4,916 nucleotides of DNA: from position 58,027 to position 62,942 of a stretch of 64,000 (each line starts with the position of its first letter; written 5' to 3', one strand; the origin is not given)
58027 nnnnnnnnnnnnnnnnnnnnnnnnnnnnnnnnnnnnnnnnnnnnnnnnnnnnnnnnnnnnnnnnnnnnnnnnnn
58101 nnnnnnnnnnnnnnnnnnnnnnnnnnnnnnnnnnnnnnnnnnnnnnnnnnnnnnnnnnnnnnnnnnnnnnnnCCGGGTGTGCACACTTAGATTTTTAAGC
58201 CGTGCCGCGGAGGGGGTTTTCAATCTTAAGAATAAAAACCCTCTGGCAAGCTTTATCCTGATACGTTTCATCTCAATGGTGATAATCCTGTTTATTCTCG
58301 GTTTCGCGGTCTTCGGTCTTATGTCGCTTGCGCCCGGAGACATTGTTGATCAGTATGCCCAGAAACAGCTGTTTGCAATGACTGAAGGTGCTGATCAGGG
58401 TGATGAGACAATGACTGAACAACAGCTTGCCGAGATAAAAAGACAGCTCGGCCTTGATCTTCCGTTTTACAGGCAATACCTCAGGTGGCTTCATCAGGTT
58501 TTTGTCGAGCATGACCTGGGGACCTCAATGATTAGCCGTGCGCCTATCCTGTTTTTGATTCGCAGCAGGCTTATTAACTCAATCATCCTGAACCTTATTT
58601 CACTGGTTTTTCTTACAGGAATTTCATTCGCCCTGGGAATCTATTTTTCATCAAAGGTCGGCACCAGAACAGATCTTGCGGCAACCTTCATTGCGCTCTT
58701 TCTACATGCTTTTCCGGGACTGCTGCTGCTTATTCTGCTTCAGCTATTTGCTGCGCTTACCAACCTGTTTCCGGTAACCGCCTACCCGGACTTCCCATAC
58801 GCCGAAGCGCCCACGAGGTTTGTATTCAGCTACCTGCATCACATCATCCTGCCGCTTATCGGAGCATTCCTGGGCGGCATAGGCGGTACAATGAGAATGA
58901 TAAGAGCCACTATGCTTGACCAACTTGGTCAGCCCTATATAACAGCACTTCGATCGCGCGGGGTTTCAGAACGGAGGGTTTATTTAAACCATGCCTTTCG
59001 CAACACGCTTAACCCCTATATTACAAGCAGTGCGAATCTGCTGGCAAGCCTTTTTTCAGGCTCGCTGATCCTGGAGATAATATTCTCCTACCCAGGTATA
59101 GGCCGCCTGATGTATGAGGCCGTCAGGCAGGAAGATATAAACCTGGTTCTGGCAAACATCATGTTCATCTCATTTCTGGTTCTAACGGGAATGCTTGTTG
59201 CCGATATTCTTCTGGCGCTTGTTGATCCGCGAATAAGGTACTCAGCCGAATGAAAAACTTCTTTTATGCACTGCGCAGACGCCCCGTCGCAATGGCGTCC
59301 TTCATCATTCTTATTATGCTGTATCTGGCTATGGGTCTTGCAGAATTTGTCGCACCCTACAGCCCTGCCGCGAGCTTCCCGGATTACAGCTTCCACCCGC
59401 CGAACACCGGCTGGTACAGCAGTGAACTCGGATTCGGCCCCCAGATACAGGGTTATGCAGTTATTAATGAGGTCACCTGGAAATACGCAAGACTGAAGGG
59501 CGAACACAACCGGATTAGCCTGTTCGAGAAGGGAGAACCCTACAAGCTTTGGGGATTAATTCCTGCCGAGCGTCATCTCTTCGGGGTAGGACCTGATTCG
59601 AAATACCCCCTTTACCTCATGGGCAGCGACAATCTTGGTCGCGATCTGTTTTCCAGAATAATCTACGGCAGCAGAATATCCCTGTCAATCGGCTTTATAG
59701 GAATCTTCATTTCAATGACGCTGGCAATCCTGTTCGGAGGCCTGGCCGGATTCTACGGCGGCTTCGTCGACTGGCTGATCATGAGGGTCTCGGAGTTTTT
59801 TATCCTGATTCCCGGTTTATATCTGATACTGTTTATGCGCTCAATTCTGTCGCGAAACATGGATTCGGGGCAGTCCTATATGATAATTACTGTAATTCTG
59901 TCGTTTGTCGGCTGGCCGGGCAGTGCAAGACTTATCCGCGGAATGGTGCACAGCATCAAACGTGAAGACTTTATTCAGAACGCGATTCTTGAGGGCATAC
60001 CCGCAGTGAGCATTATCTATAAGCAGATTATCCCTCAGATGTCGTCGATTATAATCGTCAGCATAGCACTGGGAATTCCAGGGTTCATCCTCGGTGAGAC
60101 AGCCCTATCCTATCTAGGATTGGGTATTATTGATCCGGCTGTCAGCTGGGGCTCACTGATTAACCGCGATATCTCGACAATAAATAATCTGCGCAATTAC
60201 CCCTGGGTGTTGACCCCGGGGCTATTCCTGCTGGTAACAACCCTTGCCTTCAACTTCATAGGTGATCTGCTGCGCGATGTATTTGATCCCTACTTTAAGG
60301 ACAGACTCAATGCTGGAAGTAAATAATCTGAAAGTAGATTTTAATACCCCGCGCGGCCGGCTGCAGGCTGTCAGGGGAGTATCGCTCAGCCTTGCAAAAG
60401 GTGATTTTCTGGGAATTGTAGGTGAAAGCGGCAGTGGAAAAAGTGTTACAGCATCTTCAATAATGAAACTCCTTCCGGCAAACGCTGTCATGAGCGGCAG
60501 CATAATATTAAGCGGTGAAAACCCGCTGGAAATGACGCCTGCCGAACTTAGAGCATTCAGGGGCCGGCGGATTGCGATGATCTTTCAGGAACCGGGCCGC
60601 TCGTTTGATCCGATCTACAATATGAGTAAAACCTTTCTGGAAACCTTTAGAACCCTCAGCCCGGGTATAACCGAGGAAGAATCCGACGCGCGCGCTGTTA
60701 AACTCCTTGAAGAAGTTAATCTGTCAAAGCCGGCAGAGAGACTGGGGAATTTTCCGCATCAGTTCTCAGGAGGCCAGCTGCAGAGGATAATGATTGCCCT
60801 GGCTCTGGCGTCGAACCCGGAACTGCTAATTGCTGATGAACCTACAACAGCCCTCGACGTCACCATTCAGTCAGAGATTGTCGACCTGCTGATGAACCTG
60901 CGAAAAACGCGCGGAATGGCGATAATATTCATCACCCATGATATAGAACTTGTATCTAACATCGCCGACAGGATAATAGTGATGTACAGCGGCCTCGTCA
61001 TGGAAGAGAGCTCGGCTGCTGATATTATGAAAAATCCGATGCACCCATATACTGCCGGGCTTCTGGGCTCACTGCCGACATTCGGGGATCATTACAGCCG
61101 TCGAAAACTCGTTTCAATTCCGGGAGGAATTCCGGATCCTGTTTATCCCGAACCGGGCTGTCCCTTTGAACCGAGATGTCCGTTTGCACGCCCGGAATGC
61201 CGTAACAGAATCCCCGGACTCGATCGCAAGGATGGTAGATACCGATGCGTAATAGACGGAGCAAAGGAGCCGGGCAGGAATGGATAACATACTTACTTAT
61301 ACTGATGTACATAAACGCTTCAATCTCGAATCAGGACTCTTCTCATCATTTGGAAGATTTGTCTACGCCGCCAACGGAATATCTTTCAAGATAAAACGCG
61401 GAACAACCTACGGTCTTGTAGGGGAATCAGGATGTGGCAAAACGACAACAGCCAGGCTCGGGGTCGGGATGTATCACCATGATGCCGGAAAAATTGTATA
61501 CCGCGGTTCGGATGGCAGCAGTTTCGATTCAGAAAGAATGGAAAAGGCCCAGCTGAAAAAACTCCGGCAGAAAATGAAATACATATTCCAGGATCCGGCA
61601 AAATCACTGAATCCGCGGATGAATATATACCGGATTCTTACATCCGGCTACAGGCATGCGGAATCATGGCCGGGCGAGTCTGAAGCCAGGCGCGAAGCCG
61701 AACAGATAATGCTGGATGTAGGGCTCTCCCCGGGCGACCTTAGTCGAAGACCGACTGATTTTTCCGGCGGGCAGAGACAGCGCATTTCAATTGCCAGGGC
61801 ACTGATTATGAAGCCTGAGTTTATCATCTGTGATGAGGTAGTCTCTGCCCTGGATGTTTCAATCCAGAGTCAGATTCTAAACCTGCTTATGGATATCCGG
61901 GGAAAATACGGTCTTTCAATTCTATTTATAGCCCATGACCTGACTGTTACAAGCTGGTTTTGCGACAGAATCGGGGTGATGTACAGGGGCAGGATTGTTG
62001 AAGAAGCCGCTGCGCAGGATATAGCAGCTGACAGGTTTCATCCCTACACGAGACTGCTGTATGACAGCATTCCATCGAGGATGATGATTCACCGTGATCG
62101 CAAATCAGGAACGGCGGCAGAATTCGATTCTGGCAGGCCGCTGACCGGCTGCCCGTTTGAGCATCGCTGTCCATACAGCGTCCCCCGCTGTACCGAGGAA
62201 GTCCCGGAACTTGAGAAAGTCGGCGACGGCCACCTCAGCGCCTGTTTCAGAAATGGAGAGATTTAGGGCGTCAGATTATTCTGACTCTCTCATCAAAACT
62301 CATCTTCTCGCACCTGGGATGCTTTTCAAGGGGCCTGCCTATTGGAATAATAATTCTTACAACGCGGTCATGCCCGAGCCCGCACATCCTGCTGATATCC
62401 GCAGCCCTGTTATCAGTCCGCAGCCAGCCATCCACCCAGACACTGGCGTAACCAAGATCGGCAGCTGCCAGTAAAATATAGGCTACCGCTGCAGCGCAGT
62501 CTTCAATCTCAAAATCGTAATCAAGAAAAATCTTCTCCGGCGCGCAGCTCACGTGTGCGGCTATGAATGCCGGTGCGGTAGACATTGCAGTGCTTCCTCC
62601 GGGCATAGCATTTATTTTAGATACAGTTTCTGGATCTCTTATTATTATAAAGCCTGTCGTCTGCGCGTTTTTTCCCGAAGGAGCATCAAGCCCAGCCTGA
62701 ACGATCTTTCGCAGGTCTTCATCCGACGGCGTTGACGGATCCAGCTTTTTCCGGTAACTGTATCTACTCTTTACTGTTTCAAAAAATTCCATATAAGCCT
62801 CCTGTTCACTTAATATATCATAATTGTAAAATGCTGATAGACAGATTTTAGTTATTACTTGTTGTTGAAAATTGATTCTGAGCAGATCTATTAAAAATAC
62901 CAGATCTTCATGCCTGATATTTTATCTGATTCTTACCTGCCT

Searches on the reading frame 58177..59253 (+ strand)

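Call 61: search_protein_families(library=pfam, proteins=[window:58177-59253:+], max_evalue=0.00001)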
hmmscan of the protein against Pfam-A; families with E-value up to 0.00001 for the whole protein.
window:58177-59253:+ (358 aa): 2 families
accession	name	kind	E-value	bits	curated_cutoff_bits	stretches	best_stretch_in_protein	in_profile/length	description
PF00528.27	BPD_transp_1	-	1.9e-32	112.9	26.4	1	152-354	3-183/184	Binding-protein-dependent transport system inner membrane component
PF19300.4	BPD_transp_1_N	-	1.4e-08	35.4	23.8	1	25-125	3-89/114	Binding-prot-dependent transport system membrane comp, N-term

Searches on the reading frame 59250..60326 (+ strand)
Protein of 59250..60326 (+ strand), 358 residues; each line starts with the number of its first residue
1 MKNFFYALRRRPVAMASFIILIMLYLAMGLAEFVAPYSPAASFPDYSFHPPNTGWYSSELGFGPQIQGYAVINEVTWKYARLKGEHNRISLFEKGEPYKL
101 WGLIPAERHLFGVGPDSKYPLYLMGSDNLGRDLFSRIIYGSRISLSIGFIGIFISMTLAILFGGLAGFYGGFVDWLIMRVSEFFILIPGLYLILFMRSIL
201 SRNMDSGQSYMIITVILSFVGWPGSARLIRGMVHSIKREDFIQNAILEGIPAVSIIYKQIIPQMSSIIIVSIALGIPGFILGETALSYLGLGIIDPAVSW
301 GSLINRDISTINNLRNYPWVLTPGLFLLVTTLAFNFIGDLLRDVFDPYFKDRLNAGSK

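Call 61: search_protein_families(library=pfam, proteins=[window:59250-60326:+], max_evalue=0.00001)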
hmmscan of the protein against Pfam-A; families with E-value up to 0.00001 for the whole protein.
window:59250-60326:+ (358 aa): 2 families
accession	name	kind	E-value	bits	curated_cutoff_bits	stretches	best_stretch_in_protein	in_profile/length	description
PF00528.27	BPD_transp_1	-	1.8e-19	70.6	26.4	1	159-347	1-180/184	Binding-protein-dependent transport system inner membrane component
PF12911.12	OppC_N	-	1.6e-08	34.7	23.9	1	2-51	4-53/53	N-terminal TM domain of oligopeptide transport permease C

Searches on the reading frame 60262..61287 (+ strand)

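Call 61: search_protein_families(library=pfam, proteins=[window:60262-61287:+], max_evalue=0.00001)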
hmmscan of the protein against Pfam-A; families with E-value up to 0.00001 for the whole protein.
window:60262-61287:+ (341 aa): 3 families
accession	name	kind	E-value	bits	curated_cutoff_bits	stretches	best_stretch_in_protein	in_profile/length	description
PF00005.33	ABC_tran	-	3.5e-26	92.9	25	1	38-196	2-137/137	ABC transporter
PF08352.17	oligo_HPY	-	1.6e-17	64.1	27.1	1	247-313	1-65/65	Oligopeptide/dipeptide transporter, C-terminal region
PF13304.12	AAA_21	-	5.1e-07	30.5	27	1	165-232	235-304/304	AAA domain, putative AbiEii toxin, Type IV TA system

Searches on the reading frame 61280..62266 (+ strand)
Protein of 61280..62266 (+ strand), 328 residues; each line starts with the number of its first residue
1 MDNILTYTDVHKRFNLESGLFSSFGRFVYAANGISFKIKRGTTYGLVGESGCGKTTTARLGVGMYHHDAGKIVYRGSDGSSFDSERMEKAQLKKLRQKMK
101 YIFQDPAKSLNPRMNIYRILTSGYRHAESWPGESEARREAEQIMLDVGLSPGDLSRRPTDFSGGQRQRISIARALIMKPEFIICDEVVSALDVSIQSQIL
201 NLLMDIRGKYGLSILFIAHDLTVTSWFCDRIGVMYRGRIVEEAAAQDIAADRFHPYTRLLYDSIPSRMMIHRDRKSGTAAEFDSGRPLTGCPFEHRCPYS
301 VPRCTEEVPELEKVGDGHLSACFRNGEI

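Call 61: search_protein_families(library=pfam, proteins=[window:61280-62266:+], max_evalue=0.00001)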
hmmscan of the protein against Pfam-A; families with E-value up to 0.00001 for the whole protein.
window:61280-62266:+ (328 aa): 2 families
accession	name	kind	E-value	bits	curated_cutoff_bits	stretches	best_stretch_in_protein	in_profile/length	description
PF00005.33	ABC_tran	-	2e-29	103.4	25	1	32-187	2-135/137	ABC transporter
PF08352.17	oligo_HPY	-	3.4e-12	47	27.1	1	240-304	1-65/65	Oligopeptide/dipeptide transporter, C-terminal region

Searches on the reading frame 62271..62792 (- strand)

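Call 61: search_protein_families(library=pfam, proteins=[window:62271-62792:-], max_evalue=0.00001)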
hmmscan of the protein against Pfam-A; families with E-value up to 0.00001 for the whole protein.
window:62271-62792:- (173 aa): 1 family
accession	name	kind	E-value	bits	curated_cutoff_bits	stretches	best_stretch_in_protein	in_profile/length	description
PF00881.29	Nitroreductase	-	5.9e-19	69.3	23.5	1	7-153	1-167/167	Nitroreductase family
